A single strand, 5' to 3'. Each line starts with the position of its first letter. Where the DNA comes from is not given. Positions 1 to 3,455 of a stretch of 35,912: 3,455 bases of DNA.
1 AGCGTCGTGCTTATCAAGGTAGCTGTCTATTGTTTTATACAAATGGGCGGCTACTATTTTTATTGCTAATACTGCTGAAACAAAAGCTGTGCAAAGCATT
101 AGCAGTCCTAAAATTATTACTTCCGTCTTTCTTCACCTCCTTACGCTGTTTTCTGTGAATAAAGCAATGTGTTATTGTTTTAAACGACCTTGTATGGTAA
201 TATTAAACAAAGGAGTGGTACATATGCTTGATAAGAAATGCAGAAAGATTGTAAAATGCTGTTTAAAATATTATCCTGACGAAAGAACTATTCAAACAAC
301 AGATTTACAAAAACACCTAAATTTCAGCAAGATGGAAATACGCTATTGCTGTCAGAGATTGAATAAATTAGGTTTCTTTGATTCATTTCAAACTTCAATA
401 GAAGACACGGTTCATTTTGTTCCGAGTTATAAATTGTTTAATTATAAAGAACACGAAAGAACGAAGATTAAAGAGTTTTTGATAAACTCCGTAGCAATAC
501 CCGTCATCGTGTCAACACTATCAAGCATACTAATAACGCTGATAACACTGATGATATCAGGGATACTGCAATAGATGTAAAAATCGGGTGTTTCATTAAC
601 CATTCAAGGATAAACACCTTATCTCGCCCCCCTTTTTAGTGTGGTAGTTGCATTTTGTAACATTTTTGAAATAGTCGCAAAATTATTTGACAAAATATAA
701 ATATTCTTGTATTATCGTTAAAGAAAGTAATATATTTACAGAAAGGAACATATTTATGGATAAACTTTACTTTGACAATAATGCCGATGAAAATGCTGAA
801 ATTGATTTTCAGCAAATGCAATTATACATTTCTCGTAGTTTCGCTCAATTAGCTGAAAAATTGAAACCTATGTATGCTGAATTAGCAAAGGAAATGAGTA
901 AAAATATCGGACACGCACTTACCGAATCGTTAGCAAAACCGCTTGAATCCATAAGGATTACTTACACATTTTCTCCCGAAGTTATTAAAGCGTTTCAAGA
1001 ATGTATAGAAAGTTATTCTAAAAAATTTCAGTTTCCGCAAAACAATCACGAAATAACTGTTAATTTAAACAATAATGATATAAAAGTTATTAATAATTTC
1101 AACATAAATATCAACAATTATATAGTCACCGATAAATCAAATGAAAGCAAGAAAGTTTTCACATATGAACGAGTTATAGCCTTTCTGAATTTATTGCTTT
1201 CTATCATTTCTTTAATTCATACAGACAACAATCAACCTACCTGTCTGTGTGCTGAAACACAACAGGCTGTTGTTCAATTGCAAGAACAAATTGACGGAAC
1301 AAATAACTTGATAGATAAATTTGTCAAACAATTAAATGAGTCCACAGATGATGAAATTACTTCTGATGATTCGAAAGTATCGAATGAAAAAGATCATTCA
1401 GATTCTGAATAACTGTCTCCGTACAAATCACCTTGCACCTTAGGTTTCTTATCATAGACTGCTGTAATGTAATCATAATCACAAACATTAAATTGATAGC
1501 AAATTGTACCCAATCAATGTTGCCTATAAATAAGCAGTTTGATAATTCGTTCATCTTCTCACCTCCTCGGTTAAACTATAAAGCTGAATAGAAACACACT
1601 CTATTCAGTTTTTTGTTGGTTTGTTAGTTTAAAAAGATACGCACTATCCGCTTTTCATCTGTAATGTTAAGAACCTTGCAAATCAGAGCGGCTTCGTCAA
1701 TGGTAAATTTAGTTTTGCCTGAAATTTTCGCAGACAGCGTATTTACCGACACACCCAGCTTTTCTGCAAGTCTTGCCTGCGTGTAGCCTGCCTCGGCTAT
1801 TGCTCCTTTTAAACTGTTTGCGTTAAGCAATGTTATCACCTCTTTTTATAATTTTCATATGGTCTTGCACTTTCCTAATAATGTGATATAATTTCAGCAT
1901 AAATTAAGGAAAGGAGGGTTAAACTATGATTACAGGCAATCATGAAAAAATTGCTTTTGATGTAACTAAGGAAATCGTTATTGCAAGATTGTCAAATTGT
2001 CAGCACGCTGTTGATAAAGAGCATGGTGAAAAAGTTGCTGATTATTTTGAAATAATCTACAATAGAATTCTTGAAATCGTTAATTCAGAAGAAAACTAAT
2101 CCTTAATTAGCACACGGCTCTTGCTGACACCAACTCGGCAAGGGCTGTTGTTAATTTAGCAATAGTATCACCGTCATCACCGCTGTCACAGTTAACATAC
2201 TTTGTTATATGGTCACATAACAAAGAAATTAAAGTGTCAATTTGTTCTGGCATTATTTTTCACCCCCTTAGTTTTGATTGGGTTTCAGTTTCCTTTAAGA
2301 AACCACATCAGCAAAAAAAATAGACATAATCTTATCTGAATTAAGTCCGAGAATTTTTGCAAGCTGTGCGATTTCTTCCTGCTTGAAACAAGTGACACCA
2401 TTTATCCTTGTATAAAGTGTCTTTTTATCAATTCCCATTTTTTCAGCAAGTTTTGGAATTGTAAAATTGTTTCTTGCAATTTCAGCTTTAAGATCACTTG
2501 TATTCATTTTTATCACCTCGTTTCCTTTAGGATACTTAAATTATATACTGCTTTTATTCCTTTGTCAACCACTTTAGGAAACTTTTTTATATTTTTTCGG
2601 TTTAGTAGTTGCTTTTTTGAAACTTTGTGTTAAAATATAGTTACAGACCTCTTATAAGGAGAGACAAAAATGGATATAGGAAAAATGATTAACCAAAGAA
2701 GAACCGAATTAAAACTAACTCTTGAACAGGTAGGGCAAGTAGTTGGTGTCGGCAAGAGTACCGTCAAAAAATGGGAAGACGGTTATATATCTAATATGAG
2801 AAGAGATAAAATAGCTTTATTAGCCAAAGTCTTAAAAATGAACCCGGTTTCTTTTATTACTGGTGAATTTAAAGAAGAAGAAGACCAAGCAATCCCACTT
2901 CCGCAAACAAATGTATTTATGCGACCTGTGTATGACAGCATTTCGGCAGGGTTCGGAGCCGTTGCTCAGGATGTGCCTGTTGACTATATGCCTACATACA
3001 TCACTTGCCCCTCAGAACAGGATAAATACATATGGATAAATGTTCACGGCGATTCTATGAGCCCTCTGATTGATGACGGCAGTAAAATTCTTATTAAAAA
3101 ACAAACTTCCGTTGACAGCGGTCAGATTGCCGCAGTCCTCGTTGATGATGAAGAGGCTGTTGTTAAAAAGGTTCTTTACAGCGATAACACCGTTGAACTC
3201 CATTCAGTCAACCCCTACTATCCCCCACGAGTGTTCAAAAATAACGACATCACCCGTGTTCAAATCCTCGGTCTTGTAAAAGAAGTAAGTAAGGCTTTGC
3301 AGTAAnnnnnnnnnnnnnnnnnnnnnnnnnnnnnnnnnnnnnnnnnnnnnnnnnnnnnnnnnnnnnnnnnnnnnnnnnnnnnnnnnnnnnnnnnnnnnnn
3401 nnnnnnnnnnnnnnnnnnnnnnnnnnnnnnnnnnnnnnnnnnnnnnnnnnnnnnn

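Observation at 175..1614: Membrane-anchored winged-helix protein + Asn-rich membrane protein + 65-aa hydrophobic ORF: an unassignable three-gene set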

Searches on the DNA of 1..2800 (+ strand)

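Call 7: search_dna_similar(query=window:1-1900:+, collection=phages, mode=distant, max_rows=20)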
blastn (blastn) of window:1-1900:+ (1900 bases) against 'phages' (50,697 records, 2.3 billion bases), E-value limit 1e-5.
No match.

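Call 81: search_rna_families(source=window, start=1, end=2800, threshold=evalue, max_evalue=1)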
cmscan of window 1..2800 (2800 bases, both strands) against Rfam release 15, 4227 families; matches with E-value up to 1: 0.
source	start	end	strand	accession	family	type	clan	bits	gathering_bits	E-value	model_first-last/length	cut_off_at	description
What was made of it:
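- No Rfam family matches (call 81).
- Tried and rejected: Rfam on 1..2800: nothing (call 81).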

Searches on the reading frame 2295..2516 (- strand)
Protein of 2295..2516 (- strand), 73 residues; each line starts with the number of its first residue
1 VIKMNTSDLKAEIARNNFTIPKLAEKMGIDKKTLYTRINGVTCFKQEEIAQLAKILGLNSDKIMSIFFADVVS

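Call 5: search_protein_families(library=pfam, proteins=[window:2295-2516:-], max_evalue=1)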
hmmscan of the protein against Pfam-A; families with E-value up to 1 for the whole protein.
window:2295-2516:- (73 aa): 23 families
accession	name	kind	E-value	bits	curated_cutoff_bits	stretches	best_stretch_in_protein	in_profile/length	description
PF05339.17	DUF739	-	7.1e-06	26.5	27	1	10-69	9-68/69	Protein of unknown function (DUF739)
PF01381.28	HTH_3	-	8.7e-06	26.1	23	1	13-61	5-53/55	Helix-turn-helix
PF12844.13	HTH_19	-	0.00014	22.1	30.2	1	16-64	11-59/64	Helix-turn-helix domain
PF13443.12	HTH_26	-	0.00083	20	22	1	9-59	2-53/63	Cro/C1-type HTH DNA-binding domain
PF13693.12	HTH_35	-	0.00083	19.7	25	1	5-63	3-58/75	Winged helix-turn-helix DNA-binding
PF13730.12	HTH_36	-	0.001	19.3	25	1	18-39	26-47/55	Helix-turn-helix domain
PF13518.12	HTH_28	-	0.0034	17.9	25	1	14-39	10-34/52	Helix-turn-helix domain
PF02954.25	HTH_8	-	0.004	17.3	22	1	13-38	14-39/42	Bacterial regulatory protein, Fis family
PF04760.21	IF2_N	-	0.0042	17.3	25.3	0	49-69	6-26/53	Translation initiation factor IF-2, N-terminal region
PF04967.18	HTH_10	-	0.0066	16.7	23.1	1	19-39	25-45/53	HTH DNA binding domain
PF12728.13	HTH_17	-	0.018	15.7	27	0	18-38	2-22/51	Helix-turn-helix domain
PF06892.16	Phage_CP76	-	0.027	14.8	26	1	14-41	11-39/146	Phage regulatory protein CII (CP76)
PF08279.18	HTH_11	-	0.029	14.7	25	1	14-38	12-36/55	HTH domain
PF12564.13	TypeIII_RM_meth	-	0.047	14.4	25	0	31-51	15-35/56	Type III restriction/modification enzyme methylation subunit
PF10114.15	PocR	-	0.053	13.7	23.9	1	19-64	113-158/162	Sensory domain found in PocR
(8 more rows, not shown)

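Call 6: search_protein_families(library=phrogs, proteins=[window:2295-2516:-], max_evalue=1)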
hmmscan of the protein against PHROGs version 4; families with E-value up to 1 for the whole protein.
window:2295-2516:- (73 aa): 27 families (the best 25 are shown)
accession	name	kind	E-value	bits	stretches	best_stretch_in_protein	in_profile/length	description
phrog_4583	-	transcription regulation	4.1e-07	30.9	1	8-59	14-65/81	transcriptional repressor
phrog_3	-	transcription regulation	7.4e-07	30.3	1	2-69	86-148/430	transcriptional repressor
phrog_2439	-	transcription regulation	1.1e-05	25.5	1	2-60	5-63/367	transcriptional regulator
phrog_4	-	transcription regulation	2.5e-05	24.5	1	6-64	137-192/400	transcriptional repressor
phrog_925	-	DNA, RNA and nucleotide metabolism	9.8e-05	23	1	4-63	4-63/67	HTH DNA binding protein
phrog_3557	-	transcription regulation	0.0003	22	1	14-59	22-67/142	transcriptional regulator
phrog_1728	-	transcription regulation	0.00032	20.7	1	7-67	6-69/380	transcriptional regulator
phrog_2967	-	transcription regulation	0.00038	21.1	1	9-64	15-70/225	transcriptional regulator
phrog_4779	-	transcription regulation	0.00041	21.8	1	4-58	2-58/98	transcriptional regulator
phrog_8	-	transcription regulation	0.00042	20.8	1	13-64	166-216/346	transcriptional regulator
phrog_638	-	transcription regulation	0.00051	20.9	1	19-64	19-64/145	transcriptional regulator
phrog_7067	-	head and packaging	0.0033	18.5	1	9-33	23-47/56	terminase small subunit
phrog_769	-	transcription regulation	0.0034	18.4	1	3-61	10-65/89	transcriptional repressor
phrog_4441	-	DNA, RNA and nucleotide metabolism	0.0037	18.5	1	23-69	24-70/98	HTH DNA binding protein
phrog_2328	-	transcription regulation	0.0041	17.9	1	18-59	29-70/128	transcriptional repressor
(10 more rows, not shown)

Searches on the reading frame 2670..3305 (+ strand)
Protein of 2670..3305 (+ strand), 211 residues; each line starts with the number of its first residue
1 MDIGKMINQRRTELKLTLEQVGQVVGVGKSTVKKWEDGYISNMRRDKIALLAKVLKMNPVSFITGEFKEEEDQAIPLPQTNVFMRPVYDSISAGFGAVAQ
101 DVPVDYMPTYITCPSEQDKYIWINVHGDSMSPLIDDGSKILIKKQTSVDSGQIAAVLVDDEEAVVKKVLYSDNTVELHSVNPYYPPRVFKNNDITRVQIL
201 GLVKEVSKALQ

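Call 5: search_protein_families(library=pfam, proteins=[window:2670-3305:+], max_evalue=1)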
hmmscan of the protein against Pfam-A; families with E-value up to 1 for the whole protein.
window:2670-3305:+ (211 aa): 10 families
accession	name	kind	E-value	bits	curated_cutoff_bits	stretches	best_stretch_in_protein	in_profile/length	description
PF00717.28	Peptidase_S24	-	1.8e-24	86.1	23.3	1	86-203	1-115/116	Peptidase S24-like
PF01381.28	HTH_3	-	1.1e-06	29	23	1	8-58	2-51/55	Helix-turn-helix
PF13560.12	HTH_31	-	8.5e-06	26.4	27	1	5-57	4-56/64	Helix-turn-helix domain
PF12844.13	HTH_19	-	0.0032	17.8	30.2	1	4-65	1-61/64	Helix-turn-helix domain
PF04545.22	Sigma70_r4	-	0.024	14.6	24.1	1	13-36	18-41/50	Sigma-70, region 4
PF18368.7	Ig_GlcNase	-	0.025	15.1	26.3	1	137-177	34-74/105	Exo-beta-D-glucosaminidase Ig-fold domain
PF13384.12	HTH_23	-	0.045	14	24.6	1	15-39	17-41/50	Homeodomain-like domain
PF13443.12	HTH_26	-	0.054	14.2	22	1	13-59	8-54/63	Cro/C1-type HTH DNA-binding domain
PF15731.11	MqsA_antitoxin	-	0.16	12.5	30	1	4-43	71-110/131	Antitoxin component of bacterial toxin-antitoxin system, MqsA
PF13413.12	HTH_25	-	0.22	11.8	24.6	1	8-43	3-38/62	Helix-turn-helix domain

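Call 6: search_protein_families(library=phrogs, proteins=[window:2670-3305:+], max_evalue=1)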
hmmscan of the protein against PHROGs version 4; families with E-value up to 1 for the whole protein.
window:2670-3305:+ (211 aa): 26 families (the best 25 are shown)
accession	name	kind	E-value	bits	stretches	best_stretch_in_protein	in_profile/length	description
phrog_4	-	transcription regulation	4.5e-42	145.4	1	1-208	135-337/400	transcriptional repressor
phrog_6201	-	transcription regulation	1.3e-16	61.5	1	117-204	25-112/121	CI-like repressor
phrog_8558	-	unknown function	1.8e-11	45.2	1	118-203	18-104/114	-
phrog_8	-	transcription regulation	2.1e-09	38.3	1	1-57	75-130/346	transcriptional regulator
phrog_811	-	DNA, RNA and nucleotide metabolism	7e-09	36.4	1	84-206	12-131/140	UmuD-like protein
phrog_2967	-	transcription regulation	9.7e-09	36.1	1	3-70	11-77/225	transcriptional regulator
phrog_5823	-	transcription regulation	1.5e-06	28.7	1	1-73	5-76/404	transcriptional regulator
phrog_3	-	transcription regulation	6.4e-06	27.2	1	1-80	87-165/430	transcriptional repressor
phrog_32768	-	unknown function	4.2e-05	23.4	1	3-58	10-65/446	-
phrog_2439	-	transcription regulation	6e-05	23.1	1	4-69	9-73/367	transcriptional regulator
phrog_4836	-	transcription regulation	7.6e-05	23.4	1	4-74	77-146/194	CII-like regulator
phrog_7950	-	transcription regulation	0.00027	21.9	1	9-46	14-50/68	transcriptional repressor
phrog_3638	-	transcription regulation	0.002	19.2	1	16-44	26-54/73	CII-like transcriptional activator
phrog_4779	-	transcription regulation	0.0026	19.3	1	7-59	7-60/98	transcriptional regulator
phrog_36038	-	unknown function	0.0037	18.4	1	15-58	21-64/203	-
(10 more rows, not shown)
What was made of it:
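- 2670..3305 (+): CI-type repressor (HTH_3 plus Peptidase_S24). calls 5, 6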
